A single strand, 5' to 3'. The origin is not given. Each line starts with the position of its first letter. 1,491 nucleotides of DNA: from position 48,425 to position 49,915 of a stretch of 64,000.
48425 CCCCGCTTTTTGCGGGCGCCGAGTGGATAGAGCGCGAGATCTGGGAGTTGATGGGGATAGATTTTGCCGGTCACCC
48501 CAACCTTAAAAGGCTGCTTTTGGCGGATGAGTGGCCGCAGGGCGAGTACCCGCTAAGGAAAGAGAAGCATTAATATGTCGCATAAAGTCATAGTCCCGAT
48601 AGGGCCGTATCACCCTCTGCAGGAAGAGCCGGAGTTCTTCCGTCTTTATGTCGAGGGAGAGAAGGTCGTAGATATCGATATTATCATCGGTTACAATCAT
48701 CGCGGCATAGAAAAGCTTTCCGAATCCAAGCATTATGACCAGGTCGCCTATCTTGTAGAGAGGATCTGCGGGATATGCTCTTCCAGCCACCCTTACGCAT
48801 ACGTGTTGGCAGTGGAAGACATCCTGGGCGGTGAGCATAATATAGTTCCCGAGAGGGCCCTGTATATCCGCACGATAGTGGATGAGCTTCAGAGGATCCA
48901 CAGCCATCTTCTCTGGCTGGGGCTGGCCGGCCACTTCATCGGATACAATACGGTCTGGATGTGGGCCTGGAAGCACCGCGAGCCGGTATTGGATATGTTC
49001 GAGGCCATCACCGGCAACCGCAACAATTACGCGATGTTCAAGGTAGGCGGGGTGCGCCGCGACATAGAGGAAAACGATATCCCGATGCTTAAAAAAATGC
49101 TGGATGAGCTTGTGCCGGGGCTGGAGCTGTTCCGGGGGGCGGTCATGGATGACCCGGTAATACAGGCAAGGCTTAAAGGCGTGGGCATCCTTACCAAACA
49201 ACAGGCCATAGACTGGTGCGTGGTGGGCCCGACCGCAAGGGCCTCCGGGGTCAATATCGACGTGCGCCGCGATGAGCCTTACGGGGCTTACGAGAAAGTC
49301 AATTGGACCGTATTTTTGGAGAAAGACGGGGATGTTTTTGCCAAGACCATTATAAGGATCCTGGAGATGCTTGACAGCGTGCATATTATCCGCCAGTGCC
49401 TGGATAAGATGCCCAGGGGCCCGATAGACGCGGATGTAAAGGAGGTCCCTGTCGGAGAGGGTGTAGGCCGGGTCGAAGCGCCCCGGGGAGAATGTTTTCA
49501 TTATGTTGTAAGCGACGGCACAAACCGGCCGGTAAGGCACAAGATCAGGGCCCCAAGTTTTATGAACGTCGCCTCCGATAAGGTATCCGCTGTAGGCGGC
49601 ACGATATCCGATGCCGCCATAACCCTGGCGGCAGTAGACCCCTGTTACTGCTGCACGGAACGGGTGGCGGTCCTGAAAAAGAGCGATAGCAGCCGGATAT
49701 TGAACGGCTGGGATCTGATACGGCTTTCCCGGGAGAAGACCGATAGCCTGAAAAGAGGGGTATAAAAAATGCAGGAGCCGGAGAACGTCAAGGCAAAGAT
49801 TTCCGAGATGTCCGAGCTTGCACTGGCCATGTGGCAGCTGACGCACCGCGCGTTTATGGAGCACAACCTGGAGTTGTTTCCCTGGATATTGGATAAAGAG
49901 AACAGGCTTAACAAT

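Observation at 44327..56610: Mbh/Mrp-type membrane-bound group-4 [NiFe] hydrogenase operon preceded by an AsrA/AsrB-like (sulfhydrogenase beta/gamma-like) flavo-iron-sulfur module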

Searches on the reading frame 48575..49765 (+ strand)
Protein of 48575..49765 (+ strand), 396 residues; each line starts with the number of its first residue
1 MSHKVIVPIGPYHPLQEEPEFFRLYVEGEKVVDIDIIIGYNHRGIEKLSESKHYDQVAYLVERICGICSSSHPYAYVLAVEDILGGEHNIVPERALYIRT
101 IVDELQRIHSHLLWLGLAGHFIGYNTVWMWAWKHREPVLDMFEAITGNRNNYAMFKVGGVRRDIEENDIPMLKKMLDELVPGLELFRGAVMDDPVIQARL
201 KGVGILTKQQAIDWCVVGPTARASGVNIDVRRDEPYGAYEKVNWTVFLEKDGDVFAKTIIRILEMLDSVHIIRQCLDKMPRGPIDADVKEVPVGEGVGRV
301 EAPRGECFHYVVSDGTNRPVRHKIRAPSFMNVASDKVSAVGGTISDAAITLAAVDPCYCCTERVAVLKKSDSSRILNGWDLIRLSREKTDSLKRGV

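Call 3: search_protein_families(library=pfam, proteins=[window:48575-49765:+])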
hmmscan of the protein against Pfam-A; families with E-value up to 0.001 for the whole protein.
window:48575-49765:+ (396 aa): 2 families
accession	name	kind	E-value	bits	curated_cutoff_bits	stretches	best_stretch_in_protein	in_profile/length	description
PF00346.24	Complex1_49kDa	-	2.9e-73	246.7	24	2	122-289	2-169/271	Respiratory-chain NADH dehydrogenase, 49 Kd subunit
PF00374.24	NiFeSe_Hases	-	3.7e-14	53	25.8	1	43-114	1-69/508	Nickel-dependent hydrogenase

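Call 9: find_homologous_proteins(query=window:48575-49765:+)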
Query window:48575-49765:+ (396 aa): 7994 proteins with E <= 0.001 among 8000 candidates; the best 120 are listed.
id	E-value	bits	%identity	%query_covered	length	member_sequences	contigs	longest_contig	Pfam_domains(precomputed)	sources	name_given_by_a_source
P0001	1.0e-270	915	100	100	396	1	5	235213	PF00374.25,PF00346.25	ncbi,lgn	-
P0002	5.2e-240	814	85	99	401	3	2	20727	PF00374.25,PF00346.25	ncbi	-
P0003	1.9e-239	812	85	100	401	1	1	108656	PF00374.25,PF00346.25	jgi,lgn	jgi:NADH-quinone oxidoreductase subunit D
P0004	2.9e-238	808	84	100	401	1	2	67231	PF00374.25,PF00346.25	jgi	jgi:NADH-quinone oxidoreductase subunit D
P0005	7.3e-238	807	84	100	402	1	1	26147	PF00374.25,PF00346.25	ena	-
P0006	1.1e-237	807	85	99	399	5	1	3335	PF00374.25,PF00346.25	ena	-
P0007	1.6e-237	806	83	100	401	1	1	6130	PF00374.25,PF00346.25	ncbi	-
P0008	1.9e-237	806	84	100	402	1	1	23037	PF00374.25,PF00346.25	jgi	-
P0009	3.0e-237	805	84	100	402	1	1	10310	PF00374.25,PF00346.25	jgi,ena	-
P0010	5.7e-237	804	84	100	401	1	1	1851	PF00374.25,PF00346.25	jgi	-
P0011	9.0e-237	803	83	100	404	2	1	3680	PF00374.25,PF00346.25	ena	-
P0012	1.2e-236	803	84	99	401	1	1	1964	PF00374.25,PF00346.25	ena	-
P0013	1.5e-236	803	84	100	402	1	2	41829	PF00374.25,PF00346.25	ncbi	-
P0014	2.2e-236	802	84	99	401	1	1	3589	PF00374.25,PF00346.25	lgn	-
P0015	2.6e-236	802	84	99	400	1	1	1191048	PF00374.25,PF00346.25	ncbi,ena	-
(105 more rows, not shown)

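Call 10: search_solved_structures(query=window:48575-49765:+, show_alignments=2)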
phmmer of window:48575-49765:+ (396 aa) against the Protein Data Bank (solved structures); distinct sequences matched with E-value up to 0.001: 107 (the best 60 are shown).
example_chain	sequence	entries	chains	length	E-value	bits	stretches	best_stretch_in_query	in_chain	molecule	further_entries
6cfw_L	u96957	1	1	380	2.8e-87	296.3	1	5-363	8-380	Membrane-bound hydrogenase subunit alpha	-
7z0s_E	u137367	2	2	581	2.1e-75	257.2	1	6-390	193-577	Formate hydrogenlyase subunit 5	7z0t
2fug_4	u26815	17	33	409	1.2e-66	228.3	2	7-285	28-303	NADH-quinone oxidoreductase chain 4 | NADH-QUINONE OXIDOREDUCTASE SUBUNIT 4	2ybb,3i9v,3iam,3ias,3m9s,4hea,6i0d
7q5y_B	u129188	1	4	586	2.8e-62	213.9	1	5-288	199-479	NADH-quinone oxidoreductase subunit C/D 2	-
6hum_H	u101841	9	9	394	1.9e-57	198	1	4-285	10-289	NAD(P)H-quinone oxidoreductase subunit H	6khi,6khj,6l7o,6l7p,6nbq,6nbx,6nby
7eu3_H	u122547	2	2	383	5.4e-57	196.6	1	6-285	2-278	NAD(P)H-quinone oxidoreductase subunit H, chloroplastic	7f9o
9grx_H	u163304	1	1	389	6.4e-55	189.7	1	5-285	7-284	NAD(P)H-quinone oxidoreductase subunit H, chloroplastic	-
8e9g_D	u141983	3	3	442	2.1e-54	188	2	3-289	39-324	NADH-quinone oxidoreductase subunit D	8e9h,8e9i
7wfg_H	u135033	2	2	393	2.2e-54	188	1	5-285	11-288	NAD(P)H-quinone oxidoreductase subunit H, chloroplastic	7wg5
9iho_D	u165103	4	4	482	1.4e-52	182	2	8-292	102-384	NUCM (49 kDa) subunit of mitochondrial NADH:ubiquinone oxidoreductase (Complex I)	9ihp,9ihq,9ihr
7arc_D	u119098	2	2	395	1.7e-52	181.7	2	7-294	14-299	ND7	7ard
9f5x_E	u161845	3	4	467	3.5e-52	180.7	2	8-285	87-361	NADH:ubiquinone oxidoreductase 49 kD subunit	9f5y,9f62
7awt_D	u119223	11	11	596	3.7e-51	177.4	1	7-287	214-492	NADH-quinone oxidoreductase subunit C/D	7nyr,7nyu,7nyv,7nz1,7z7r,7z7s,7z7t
9taj_C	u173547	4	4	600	3.8e-51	177.3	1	7-287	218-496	NADH-quinone oxidoreductase subunit C/D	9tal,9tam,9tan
6u8y_L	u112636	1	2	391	3.8e-51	177.3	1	9-357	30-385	NADH dehydrogenase subunit D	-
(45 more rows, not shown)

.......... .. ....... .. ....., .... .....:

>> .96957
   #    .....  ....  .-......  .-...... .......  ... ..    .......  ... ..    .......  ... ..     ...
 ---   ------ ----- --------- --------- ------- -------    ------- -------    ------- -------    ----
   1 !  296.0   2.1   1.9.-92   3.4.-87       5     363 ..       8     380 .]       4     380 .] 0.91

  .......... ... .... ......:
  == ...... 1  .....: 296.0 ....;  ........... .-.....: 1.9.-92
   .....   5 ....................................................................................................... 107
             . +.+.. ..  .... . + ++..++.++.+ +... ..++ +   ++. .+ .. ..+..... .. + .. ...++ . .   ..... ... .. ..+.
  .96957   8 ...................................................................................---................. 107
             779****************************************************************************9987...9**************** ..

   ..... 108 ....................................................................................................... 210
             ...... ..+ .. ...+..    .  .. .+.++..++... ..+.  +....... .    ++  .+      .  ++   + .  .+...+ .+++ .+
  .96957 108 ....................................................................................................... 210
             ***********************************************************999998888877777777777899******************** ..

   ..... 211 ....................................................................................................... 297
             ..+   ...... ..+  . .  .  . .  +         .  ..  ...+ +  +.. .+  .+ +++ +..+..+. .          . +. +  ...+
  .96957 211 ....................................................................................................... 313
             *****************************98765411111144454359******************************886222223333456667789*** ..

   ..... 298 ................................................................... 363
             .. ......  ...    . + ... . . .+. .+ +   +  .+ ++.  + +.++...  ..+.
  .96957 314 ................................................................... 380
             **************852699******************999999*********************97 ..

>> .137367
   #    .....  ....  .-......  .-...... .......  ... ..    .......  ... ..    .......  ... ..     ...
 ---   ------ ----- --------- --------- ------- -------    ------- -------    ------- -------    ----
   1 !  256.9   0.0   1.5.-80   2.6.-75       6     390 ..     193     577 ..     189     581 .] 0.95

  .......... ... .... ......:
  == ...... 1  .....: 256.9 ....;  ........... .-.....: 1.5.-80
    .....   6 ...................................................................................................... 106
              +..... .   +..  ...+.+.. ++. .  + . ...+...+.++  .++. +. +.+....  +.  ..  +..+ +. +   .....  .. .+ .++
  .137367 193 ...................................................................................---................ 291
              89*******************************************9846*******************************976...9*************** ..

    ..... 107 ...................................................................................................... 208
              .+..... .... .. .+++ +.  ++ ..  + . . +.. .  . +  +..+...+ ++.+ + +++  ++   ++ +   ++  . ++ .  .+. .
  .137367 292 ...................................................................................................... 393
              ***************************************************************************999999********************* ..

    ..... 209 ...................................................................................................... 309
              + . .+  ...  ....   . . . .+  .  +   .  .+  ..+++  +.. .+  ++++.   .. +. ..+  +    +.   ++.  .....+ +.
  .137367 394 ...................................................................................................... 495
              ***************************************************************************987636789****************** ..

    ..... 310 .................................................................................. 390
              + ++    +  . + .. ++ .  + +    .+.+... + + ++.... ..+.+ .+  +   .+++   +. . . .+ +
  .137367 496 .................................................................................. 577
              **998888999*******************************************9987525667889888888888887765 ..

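Call 11: find_encoding_contigs(protein=P0001, flank=10000, max_places=3)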
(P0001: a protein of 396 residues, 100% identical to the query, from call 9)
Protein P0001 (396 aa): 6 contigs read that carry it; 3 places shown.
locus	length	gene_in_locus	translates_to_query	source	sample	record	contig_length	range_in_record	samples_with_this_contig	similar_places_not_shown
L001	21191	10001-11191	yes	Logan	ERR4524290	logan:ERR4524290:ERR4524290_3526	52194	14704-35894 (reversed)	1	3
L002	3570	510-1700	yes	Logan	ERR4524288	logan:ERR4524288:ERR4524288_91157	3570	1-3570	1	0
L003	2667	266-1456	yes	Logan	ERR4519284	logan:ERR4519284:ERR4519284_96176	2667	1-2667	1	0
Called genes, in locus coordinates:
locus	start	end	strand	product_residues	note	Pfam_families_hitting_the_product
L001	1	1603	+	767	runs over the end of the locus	PF00989:PAS (weak), PF08447:PAS_3 (weak), PF13426:PAS_9 (weak), PF00512:HisKA, PF02518:HATPase_c, PF00072:Response_reg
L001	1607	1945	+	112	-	PF01627:Hpt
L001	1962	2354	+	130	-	PF00072:Response_reg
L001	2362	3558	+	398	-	PF00072:Response_reg, PF00512:HisKA (weak), PF02518:HATPase_c, PF14501:HATPase_c_5 (weak)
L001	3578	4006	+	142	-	PF00072:Response_reg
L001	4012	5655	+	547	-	PF01627:Hpt, PF02895:H-kinase_dim (weak), PF02518:HATPase_c, PF01584:CheW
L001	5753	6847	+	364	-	PF13534:Fer4_17 (faint), PF13187:Fer4_9 (faint), PF17179:Fer4_22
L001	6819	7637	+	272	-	PF00970:FAD_binding_6, PF00175:NAD_binding_1, PF10418:DHODB_Fe-S_bind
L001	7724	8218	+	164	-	PF00037:Fer4 (faint), PF12837:Fer4_6 (faint), PF13187:Fer4_9 (faint), PF13484:Fer4_16 (faint), PF13247:Fer4_11, PF12838:Fer4_7 (weak)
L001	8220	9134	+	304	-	PF00146:NADHdh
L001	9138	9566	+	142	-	PF01058:Oxidored_q6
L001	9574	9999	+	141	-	PF00329:Complex1_30kDa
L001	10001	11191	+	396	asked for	PF00374:NiFeSe_Hases, PF00346:Complex1_49kDa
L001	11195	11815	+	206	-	PF01895:PhoU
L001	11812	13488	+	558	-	PF00361:Proton_antipo_M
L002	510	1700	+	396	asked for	PF00374:NiFeSe_Hases, PF00346:Complex1_49kDa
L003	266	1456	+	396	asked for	PF00374:NiFeSe_Hases, PF00346:Complex1_49kDa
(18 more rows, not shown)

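Call 17: find_related_loci(query=window:48575-49765:+, collection=genome_contigs, flank=10000)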
Query window:48575-49765:+ (396 aa) in genome_contigs; peptide patterns used: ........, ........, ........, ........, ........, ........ (x = any residue, [..] = any of these).
599 stretches matched a pattern (row limit reached: there are more); 591 encode a relative of the query (tblastn E <= 1e-3); the best 80 are kept; 80 distinct loci.
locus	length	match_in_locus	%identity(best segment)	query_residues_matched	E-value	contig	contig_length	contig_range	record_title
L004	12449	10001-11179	85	1-393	0e+0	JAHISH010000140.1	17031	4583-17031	MAG: Candidatus Omnitrophota bacterium isolate MM_PC_MetaG.mb.163 MM_PC_MetaG.mb.163_k141_942383, whole genome shotgun s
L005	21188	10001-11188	82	1-396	0e+0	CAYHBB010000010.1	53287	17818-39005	MAG TPA_asm: uncultured Planctomycetales bacterium isolate ERP119294_co2_534 genome assembly, contig: k141_1064675, whol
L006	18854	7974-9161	83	1-396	0e+0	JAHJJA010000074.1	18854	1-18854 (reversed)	MAG: Candidatus Omnitrophota bacterium isolate Modern_marine_rock_biofilm.mb.15 Modern_marine_rock.mb.15_k141_427539, wh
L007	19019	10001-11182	83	1-394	0e+0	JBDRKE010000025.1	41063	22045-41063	MAG: Candidatus Omnitrophota bacterium isolate MEGAHIT-group-1.695 k141_4693168, whole genome shotgun sequence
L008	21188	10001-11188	82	1-396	0e+0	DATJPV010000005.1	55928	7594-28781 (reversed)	MAG TPA_asm: Patescibacteria group bacterium isolate SMAG_U14922 k141_1991008, whole genome shotgun sequence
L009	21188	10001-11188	81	1-396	0e+0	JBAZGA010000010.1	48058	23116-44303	MAG: Candidatus Omnitrophota bacterium isolate SO_2017_LW3_33 NODE_1586_length_48058_cov_1.224552_LW162_2017, whole geno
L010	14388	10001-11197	83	1-395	0e+0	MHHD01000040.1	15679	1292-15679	MAG: Omnitrophica WOR_2 bacterium RIFCSPLOWO2_12_FULL_51_8 rifcsplowo2_12_scaffold_30015, whole genome shotgun sequence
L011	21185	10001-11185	82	1-393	0e+0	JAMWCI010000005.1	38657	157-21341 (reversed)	MAG: Candidatus Omnitrophota bacterium isolate JZ-4.bins.180.201808 NODE_1077_length_38657_cov_1.269504, whole genome sh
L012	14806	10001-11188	81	1-395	0e+0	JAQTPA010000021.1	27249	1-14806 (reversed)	MAG: Candidatus Omnitrophota bacterium isolate STB_105 NODE_3764_length_27249_cov_18.059214_Sandtown_B, whole genome sho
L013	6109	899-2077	81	1-393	0e+0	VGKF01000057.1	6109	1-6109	MAG: Candidatus Omnitrophota bacterium isolate K_DeepCast_150m_m2_086 K_DeepCast_150m_m2_086_Ga0194126_10027557, whole g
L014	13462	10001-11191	81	1-395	0e+0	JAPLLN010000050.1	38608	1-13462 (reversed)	MAG: Candidatus Omnitrophota bacterium isolate LacPavin_0419_WC70S_MAG_47_9 LacPavin_0419_WC70S_scaffold_126105, whole g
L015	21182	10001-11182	81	1-393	0e+0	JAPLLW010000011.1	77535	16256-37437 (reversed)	MAG: Candidatus Omnitrophota bacterium isolate LacPavin_0419_WC70L_MAG_40_11 LacPavin_0419_WC70L_scaffold_440831, whole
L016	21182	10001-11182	80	1-393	0e+0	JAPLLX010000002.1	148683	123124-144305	MAG: Candidatus Omnitrophota bacterium isolate LacPavin_0920_WC90_MAG_43_22 LacPavin_0920_WC90_scaffold_930476, whole ge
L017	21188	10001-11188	81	1-395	0e+0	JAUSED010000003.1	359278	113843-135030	MAG: Candidatus Omnitrophota bacterium isolate E14_maxbin.165 E14_k141_1203418, whole genome shotgun sequence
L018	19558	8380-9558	81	1-393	0e+0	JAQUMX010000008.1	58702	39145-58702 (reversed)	MAG: Candidatus Omnitrophota bacterium isolate STD1_164 NODE_1007_length_58702_cov_5.526470_Sandtown_D1, whole genome sh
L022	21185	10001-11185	79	1-395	0e+0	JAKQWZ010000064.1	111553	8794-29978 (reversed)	MAG: Candidatus Omnitrophota bacterium isolate USST_metabat.37 k141_385543, whole genome shotgun sequence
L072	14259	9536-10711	67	4-395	0e+0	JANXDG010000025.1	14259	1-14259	MAG: Endomicrobia bacterium isolate SKYB98 k141_139436, whole genome shotgun sequence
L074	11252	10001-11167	67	4-392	0e+0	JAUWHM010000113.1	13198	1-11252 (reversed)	MAG: Nitrospirota bacterium isolate CSMAG_2268 CSMAG_2268_k141_2685578_length_13198_cov_8.0000, whole genome shotgun seq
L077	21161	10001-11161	68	4-392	2e-180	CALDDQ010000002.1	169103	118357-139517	MAG: uncultured Endomicrobia bacterium isolate N1_Bin_MAXBIN__092_1 genome assembly, contig: c_000000827914, whole genom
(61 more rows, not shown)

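Call 34: search_protein_families(library=pfam, proteins=[L074:3915-5921:+, L074:5918-6850:+, L074:3378-3839:+, L074:8401-9018:+, L072:5608-6000:+, L072:6621-6995:+, L077:7505-7885:+, L077:1199-4681:+, L077:19285-20208:+, L022:11814-12434:+], max_evalue=0.001)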
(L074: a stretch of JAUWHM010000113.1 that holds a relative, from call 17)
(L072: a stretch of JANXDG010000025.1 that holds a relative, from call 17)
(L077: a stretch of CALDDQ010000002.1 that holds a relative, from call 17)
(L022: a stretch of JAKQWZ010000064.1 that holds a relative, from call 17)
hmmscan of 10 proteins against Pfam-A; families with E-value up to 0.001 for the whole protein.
L074:3915-5921:+ (668 aa): 0 families

L074:5918-6850:+ (310 aa): 0 families

L074:3378-3839:+ (153 aa): 2 families
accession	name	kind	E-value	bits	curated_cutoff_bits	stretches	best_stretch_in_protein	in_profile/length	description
PF07963.17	N_methyl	-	6.5e-06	25.9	21.2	1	19-43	3-27/27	Prokaryotic N-terminal methylation motif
PF07596.16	SBP_bac_10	-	0.00019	22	23.3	0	56-86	10-40/268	Protein of unknown function (DUF1559)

L074:8401-9018:+ (205 aa): 1 family
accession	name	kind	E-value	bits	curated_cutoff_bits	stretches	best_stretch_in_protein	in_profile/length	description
PF01895.24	PhoU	-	8.6e-17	61.7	23.5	2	15-100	3-89/89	PhoU domain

L072:5608-6000:+ (130 aa): 2 families
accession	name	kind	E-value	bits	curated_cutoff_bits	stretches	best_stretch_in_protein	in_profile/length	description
PF05635.17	23S_rRNA_IVP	-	9e-35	119.5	33.8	1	15-122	1-106/106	23S rRNA-intervening sequence protein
PF22296.2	bAvd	-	3e-05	24.9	40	1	22-125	6-105/107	bAvd-like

L072:6621-6995:+ (124 aa): 1 family
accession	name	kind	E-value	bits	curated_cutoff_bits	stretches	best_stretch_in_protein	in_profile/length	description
PF00571.33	CBS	-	1.3e-35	121.9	24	2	4-58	1-55/57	CBS domain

L077:7505-7885:+ (126 aa): 1 family
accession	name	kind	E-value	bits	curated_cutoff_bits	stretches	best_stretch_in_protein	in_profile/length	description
PF00571.33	CBS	-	1.1e-33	115.8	24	2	4-58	1-55/57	CBS domain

L077:1199-4681:+ (1160 aa): 2 families
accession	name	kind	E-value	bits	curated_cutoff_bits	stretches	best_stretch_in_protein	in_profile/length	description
PF00754.31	F5_F8_type_C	-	2.2e-36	125.2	28.2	2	186-296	2-122/127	F5/8 type C domain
PF22633.2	F5_F8_type_C_2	-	5e-31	107.6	27.8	2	200-284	1-91/91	NedA-like, galactose-binding domain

L077:19285-20208:+ (307 aa): 1 family
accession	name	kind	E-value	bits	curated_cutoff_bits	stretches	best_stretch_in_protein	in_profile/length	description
PF13557.12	Phenol_MetA_deg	-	1.7e-09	38.6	22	1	105-305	55-238/242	Putative MetA-pathway of phenol degradation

L022:11814-12434:+ (206 aa): 1 family
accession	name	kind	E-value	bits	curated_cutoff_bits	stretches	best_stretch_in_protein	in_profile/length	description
PF00361.26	Proton_antipo_M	-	2.6e-25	89.7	21.5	1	6-149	150-294/294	NADH:quinone oxidoreductase/Mrp antiporter, TM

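Call 56: search_protein_families(library=ncbifam, proteins=[window:48575-49765:+], max_evalue=0.00001)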
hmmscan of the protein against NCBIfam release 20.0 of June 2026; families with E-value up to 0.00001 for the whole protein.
window:48575-49765:+ (396 aa): 14 families
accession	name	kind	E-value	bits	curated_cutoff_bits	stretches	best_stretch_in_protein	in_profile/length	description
NF004739.1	PRK06075.1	equivalog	7.3e-102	341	360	2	7-289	3-282/384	NADH-quinone oxidoreductase subunit D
TIGR01962.1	NuoD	equivalog_domain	2.3e-91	306.6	459.35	2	4-289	2-284/386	NADH dehydrogenase (quinone) subunit D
NF040602.1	F420_dehyd_FpoD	exception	3.8e-87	292.7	600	1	3-361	6-370/372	F420H2 dehydrogenase subunit FpoD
NF008974.0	PRK12322.1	equivalog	2.8e-82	276.6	522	1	4-356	6-359/366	NADH-quinone oxidoreductase subunit D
NF009808.0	PRK13292.1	equivalog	2.3e-75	254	1156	2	4-282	407-682/791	NADH-quinone oxidoreductase subunit B/C/D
NF008728.0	PRK11742.1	equivalog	7.8e-69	232.6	840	2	6-288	216-495/598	NADH-quinone oxidoreductase subunit C/D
NF005649.0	PRK07415.1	equivalog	5.8e-64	216.5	583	1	3-285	9-289/394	NAD(P)H-quinone oxidoreductase subunit H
TIGR03295.1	frhA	equivalog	5e-17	62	392.5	1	43-114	41-109/412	coenzyme F420 hydrogenase subunit alpha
NF033181.1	NiFeSe_hydrog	equivalog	7.8e-16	58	600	1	25-114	21-106/507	nickel-dependent hydrogenase large subunit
NF040828.1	sulfhyd_ShyA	equivalog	1.6e-11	43.8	700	1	26-140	21-134/415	NAD(P)-dependent hydrogenase/sulfhydrogenase 2 subunit alpha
NF045518.1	H2_NiFeSe_large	exception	2.8e-11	42.9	780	1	24-113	20-105/485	NiFeSe hydrogenase large subunit HysA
NF041785.2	VhuA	equivalog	3.4e-11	42.3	800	1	31-114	28-107/418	F420-non-reducing hydrogenase Vhu subunit A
NF007778.0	PRK10467.1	equivalog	8.5e-09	34.2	969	1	38-113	34-106/567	hydrogenase 2 large subunit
NF007550.0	PRK10170.1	equivalog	7.4e-08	31.2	1101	1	27-114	38-122/597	Ni/Fe-hydrogenase large subunit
